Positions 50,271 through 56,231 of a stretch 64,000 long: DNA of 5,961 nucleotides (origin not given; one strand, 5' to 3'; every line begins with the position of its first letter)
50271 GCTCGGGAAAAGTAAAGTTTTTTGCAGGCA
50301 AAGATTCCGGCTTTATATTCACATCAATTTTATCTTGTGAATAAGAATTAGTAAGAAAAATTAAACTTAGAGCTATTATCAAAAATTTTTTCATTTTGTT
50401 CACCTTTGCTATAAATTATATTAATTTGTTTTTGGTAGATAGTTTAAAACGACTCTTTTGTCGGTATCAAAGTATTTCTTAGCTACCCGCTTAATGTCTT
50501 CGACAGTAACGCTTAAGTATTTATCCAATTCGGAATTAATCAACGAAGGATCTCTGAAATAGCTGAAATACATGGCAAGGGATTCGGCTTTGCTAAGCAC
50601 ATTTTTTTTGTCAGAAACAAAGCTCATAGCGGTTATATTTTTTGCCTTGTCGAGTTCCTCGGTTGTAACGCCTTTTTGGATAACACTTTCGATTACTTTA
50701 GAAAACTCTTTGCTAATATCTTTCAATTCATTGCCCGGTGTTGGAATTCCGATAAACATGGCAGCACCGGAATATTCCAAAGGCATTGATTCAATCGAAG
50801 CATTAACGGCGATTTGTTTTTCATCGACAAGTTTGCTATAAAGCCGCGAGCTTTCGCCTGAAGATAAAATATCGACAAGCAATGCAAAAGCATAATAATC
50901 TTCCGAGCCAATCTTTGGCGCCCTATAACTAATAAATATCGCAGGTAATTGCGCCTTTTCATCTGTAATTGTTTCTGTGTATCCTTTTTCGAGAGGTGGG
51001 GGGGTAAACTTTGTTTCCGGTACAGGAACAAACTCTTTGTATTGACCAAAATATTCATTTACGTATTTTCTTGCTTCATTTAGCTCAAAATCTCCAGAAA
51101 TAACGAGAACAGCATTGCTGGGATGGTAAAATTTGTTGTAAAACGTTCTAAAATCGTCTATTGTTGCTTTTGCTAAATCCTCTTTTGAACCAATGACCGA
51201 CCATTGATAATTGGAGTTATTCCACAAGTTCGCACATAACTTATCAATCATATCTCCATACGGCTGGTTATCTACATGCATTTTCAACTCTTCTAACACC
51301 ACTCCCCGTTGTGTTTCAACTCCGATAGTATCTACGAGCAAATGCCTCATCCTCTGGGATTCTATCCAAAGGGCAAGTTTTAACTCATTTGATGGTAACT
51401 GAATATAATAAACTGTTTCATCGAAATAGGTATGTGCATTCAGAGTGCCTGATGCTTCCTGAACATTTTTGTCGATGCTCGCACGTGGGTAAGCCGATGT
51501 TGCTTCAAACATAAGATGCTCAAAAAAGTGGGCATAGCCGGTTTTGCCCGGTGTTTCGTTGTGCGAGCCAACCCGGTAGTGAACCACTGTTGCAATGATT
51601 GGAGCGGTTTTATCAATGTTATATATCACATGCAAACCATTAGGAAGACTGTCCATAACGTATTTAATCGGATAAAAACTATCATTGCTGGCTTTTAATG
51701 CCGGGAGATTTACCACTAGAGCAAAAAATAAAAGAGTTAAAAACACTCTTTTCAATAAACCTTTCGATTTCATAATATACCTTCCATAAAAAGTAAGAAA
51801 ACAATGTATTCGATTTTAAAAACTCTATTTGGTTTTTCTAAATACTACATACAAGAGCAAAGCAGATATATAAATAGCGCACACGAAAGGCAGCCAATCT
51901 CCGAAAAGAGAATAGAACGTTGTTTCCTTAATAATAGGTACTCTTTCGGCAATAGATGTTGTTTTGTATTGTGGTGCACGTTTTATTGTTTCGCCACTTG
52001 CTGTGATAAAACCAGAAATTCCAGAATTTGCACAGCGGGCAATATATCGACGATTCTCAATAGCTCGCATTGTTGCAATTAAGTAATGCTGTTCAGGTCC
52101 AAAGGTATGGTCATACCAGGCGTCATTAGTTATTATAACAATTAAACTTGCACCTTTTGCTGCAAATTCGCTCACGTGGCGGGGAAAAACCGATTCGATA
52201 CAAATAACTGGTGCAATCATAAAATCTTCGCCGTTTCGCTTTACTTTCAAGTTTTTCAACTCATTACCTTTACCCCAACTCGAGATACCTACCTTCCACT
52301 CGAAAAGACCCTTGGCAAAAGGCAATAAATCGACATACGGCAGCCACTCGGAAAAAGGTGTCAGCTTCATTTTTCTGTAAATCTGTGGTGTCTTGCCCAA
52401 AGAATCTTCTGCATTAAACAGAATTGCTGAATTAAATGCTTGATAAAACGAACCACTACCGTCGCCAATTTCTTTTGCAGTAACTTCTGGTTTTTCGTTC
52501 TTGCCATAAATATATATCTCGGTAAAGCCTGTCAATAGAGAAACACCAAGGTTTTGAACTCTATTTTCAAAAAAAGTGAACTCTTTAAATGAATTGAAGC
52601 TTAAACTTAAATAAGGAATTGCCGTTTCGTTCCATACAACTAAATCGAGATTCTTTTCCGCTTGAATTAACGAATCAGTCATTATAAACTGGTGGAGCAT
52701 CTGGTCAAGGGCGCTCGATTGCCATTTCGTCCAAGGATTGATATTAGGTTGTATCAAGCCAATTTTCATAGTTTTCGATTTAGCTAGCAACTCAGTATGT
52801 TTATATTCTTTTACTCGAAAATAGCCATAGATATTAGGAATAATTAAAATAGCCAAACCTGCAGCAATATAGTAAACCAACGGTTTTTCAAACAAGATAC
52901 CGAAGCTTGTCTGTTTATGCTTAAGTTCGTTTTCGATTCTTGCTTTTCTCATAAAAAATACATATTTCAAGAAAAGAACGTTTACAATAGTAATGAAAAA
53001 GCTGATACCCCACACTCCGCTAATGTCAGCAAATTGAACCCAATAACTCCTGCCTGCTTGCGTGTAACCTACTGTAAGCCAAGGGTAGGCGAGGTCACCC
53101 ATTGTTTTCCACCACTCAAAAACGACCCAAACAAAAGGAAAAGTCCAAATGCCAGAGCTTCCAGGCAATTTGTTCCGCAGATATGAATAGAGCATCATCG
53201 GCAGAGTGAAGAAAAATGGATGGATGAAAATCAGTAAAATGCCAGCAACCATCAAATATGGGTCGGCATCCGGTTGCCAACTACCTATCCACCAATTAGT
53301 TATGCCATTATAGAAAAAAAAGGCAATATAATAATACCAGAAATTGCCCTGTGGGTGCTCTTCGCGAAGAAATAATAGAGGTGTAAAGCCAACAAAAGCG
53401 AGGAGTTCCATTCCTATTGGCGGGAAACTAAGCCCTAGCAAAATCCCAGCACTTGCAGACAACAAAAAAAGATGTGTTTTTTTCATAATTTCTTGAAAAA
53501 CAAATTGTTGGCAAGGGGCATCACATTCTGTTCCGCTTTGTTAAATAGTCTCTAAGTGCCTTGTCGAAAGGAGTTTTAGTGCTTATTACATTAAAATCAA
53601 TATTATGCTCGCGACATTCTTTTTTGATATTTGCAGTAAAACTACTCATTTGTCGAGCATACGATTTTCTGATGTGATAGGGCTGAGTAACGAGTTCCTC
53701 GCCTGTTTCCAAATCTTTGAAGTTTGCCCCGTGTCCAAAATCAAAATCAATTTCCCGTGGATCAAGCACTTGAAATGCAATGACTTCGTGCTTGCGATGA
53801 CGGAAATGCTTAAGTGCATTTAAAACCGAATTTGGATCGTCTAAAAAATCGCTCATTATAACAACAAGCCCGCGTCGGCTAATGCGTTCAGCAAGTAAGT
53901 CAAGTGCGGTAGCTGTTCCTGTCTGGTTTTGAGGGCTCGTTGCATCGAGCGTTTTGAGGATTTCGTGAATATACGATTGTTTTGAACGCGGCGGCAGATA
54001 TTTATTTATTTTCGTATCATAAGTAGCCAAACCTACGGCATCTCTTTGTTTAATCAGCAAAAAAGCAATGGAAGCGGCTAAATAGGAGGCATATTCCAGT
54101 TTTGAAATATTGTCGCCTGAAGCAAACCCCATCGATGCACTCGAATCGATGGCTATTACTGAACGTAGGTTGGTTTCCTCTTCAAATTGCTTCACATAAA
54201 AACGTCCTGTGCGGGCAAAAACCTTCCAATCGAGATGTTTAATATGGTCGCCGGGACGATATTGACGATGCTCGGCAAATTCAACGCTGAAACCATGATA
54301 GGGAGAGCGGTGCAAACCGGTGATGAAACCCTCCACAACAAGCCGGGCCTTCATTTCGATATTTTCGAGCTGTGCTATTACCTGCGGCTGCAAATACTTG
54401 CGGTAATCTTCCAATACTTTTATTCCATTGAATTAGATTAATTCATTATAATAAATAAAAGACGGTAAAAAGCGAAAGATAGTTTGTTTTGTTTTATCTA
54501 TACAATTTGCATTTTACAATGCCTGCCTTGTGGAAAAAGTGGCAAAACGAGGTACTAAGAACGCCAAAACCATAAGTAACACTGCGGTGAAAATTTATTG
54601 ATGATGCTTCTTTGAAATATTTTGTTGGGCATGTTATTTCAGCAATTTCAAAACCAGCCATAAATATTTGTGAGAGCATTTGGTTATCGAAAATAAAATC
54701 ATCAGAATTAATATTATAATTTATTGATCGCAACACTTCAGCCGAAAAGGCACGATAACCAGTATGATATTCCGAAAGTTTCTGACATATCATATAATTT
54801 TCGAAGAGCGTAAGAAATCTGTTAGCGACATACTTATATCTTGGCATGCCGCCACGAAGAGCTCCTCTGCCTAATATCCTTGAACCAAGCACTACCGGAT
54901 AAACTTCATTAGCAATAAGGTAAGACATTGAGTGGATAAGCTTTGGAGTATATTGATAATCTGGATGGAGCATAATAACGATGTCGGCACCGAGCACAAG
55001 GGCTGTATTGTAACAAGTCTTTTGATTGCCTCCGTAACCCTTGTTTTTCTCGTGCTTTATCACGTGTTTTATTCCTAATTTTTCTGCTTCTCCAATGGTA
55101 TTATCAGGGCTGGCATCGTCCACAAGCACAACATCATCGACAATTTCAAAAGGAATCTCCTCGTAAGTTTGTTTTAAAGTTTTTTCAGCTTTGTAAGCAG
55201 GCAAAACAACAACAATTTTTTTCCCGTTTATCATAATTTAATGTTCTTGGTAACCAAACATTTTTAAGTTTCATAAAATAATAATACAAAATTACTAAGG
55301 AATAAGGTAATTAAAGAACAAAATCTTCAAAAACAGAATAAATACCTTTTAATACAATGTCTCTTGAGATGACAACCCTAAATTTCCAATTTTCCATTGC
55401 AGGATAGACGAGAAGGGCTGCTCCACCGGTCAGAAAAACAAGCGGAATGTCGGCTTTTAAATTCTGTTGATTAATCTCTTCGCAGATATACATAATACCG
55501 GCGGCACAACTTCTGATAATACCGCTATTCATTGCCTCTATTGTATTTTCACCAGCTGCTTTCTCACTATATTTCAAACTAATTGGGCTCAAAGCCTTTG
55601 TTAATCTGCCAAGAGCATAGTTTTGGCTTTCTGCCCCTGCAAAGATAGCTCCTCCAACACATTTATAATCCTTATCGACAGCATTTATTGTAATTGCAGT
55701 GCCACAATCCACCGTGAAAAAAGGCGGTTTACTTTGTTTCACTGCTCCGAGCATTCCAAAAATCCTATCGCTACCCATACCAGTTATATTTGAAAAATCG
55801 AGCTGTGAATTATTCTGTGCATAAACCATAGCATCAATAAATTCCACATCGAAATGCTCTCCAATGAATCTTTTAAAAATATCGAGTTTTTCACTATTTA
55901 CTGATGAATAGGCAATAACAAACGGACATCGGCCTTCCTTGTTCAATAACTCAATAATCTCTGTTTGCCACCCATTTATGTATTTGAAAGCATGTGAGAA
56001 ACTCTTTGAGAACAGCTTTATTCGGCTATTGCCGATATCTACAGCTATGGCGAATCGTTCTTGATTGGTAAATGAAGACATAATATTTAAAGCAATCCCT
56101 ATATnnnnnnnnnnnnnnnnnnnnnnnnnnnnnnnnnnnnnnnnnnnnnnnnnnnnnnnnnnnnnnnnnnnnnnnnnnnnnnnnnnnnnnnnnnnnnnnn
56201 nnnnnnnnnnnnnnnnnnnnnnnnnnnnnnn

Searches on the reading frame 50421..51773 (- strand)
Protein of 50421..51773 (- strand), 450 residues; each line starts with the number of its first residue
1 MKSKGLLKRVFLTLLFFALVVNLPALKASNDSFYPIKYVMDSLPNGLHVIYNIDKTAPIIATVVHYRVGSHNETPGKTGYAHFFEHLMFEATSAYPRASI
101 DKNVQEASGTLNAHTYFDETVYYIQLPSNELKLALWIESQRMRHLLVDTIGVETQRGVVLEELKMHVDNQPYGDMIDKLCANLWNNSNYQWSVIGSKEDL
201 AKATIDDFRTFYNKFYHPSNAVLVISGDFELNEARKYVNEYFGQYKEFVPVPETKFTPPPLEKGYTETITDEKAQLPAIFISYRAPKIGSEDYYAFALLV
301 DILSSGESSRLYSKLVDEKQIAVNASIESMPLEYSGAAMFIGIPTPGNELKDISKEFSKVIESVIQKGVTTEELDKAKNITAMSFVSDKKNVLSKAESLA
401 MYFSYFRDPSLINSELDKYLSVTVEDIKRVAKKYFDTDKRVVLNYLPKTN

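Call 24: search_protein_families(library=pfam, proteins=[window:50421-51773:-], max_evalue=0.001)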
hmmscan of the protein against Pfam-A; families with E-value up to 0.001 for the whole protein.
window:50421-51773:- (450 aa): 2 families
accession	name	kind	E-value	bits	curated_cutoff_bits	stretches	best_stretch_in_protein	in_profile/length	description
PF05193.26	Peptidase_M16_C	-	1.5e-35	123.1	23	1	203-380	2-180/181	Peptidase M16 inactive domain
PF00675.25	Peptidase_M16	-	1.7e-22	80.4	22.3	1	53-194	6-146/149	Insulinase (Peptidase family M16)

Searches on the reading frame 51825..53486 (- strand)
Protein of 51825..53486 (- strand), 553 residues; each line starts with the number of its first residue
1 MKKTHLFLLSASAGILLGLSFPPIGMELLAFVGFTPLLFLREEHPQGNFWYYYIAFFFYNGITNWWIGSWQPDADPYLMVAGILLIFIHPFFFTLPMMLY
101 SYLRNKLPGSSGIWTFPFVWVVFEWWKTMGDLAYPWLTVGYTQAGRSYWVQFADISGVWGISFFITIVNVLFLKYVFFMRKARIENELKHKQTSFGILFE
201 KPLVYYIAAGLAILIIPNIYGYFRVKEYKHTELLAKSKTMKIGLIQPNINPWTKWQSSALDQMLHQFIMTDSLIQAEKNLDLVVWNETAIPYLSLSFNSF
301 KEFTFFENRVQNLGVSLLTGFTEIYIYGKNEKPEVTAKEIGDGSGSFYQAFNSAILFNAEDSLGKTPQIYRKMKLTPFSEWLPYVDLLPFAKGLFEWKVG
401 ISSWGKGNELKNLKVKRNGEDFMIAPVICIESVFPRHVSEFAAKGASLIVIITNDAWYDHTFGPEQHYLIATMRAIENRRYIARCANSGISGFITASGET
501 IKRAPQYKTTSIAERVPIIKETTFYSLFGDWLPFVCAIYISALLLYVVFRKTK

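Call 24: search_protein_families(library=pfam, proteins=[window:51825-53486:-], max_evalue=0.001)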
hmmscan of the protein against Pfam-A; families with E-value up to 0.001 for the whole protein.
window:51825-53486:- (553 aa): 2 families
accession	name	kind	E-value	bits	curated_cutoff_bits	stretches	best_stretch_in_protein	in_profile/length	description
PF20154.4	LNT_N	-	4e-28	99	27.1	1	13-171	1-159/159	Apolipoprotein N-acyltransferase N-terminal domain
PF00795.27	CN_hydrolase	-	2.3e-19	70.2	23.2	1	242-514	2-245/256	Carbon-nitrogen hydrolase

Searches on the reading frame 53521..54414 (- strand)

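Call 24: search_protein_families(library=pfam, proteins=[window:53521-54414:-], max_evalue=0.001)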
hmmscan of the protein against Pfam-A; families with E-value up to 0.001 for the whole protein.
window:53521-54414:- (297 aa): 3 families
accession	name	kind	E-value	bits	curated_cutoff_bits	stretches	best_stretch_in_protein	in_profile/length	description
PF01882.25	DUF58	-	4.2e-59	199.8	23.4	1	48-257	1-211/216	Protein of unknown function DUF58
PF13519.12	VWA_2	-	4.5e-10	40.5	27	1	86-190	2-106/107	von Willebrand factor type A domain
PF00092.34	VWA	-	0.00053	20.7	23.8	1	86-216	3-139/174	von Willebrand factor type A domain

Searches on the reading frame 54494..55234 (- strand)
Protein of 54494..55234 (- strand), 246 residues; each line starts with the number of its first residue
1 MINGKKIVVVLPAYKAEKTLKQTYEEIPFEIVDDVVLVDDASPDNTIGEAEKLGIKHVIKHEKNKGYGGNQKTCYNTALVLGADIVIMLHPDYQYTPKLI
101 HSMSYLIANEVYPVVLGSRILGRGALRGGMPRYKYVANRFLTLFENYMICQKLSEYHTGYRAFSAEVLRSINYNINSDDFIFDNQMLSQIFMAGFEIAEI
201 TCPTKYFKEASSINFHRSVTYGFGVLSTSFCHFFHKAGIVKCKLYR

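Call 24: search_protein_families(library=pfam, proteins=[window:54494-55234:-], max_evalue=0.001)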
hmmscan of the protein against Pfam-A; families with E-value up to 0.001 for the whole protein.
window:54494-55234:- (246 aa): 1 family
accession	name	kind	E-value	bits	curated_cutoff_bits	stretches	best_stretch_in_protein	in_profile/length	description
PF00535.33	Glycos_transf_2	-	7.6e-15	55.7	23.3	1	9-169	2-165/168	Glycosyl transferase family 2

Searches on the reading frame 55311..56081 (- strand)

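Call 61: search_protein_families(library=pfam, proteins=[window:55311-56081:-], max_evalue=0.01)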
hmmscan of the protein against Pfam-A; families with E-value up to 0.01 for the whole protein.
window:55311-56081:- (256 aa): 1 family
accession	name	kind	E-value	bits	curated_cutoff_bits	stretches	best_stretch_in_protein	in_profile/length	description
PF03309.20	Pan_kinase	-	2.8e-27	96.4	24.7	1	12-201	2-204/205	Type III pantothenate kinase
